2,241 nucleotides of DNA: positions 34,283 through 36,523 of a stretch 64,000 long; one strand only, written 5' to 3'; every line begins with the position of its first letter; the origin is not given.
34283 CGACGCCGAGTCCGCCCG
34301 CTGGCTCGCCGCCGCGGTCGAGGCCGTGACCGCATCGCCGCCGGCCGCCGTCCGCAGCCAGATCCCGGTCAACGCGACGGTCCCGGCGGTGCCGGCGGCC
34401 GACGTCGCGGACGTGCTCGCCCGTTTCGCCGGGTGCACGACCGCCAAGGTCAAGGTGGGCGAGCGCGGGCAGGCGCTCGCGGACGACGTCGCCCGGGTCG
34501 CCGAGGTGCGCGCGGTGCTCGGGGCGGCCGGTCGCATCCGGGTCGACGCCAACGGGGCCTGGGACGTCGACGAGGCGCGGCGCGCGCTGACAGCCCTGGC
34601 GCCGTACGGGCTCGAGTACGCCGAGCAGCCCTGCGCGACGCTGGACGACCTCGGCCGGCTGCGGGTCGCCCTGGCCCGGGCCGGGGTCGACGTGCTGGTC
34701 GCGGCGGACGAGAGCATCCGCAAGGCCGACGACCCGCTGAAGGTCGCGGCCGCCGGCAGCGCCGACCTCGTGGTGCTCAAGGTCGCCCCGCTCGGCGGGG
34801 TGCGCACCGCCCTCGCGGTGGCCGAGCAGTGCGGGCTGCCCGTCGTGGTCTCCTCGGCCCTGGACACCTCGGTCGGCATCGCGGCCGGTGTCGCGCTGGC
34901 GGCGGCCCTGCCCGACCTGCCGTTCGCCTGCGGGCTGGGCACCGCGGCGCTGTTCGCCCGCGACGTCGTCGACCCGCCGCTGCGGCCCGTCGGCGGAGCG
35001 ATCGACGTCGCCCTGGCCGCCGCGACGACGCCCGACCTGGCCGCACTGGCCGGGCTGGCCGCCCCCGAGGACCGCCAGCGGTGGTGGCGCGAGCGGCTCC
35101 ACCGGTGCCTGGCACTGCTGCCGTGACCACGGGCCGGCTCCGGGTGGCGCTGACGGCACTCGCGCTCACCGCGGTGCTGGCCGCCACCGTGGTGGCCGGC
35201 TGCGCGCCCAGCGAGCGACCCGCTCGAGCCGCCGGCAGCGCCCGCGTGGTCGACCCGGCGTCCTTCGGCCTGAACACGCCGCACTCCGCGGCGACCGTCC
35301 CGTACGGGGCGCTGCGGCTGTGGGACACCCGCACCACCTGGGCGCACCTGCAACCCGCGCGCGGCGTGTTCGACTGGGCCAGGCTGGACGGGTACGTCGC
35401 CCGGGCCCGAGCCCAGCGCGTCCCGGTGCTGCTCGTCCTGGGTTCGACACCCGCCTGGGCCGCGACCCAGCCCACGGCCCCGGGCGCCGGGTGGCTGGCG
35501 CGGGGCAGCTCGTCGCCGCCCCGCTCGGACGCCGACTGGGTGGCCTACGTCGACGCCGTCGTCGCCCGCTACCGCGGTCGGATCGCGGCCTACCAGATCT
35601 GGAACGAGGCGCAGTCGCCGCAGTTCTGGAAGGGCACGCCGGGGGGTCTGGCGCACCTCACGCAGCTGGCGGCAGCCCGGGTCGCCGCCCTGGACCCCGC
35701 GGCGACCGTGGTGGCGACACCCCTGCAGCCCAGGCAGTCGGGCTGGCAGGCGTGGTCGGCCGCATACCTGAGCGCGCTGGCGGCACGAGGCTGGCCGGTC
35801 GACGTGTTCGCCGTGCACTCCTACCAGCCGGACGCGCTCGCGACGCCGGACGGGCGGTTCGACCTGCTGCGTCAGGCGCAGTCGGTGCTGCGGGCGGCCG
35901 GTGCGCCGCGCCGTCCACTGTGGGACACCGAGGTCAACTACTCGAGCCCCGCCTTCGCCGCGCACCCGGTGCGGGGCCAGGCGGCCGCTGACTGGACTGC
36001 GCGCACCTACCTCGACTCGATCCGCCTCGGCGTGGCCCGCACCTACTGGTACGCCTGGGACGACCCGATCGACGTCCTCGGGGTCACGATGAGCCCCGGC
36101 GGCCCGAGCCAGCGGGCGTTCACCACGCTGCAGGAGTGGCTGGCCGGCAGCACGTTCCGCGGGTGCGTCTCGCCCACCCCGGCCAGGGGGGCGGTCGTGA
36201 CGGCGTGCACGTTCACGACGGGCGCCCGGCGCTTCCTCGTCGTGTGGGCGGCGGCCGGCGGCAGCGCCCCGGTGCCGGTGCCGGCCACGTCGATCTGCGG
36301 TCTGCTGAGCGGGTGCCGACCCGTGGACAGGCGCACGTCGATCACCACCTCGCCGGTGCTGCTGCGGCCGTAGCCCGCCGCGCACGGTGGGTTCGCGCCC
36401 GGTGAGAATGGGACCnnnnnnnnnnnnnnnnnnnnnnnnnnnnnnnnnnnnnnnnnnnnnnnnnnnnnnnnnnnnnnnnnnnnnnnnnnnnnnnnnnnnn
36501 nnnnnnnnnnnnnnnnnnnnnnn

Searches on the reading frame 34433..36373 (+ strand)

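Call 6: search_protein_families(library=pfam, proteins=[window:34433-36373:+])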
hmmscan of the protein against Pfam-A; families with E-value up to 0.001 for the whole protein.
window:34433-36373:+ (646 aa): 1 family
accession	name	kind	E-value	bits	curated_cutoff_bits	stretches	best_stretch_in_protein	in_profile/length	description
PF00331.26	Glyco_hydro_10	-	0.00035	20.3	22.1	1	302-396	46-132/311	Glycosyl hydrolase family 10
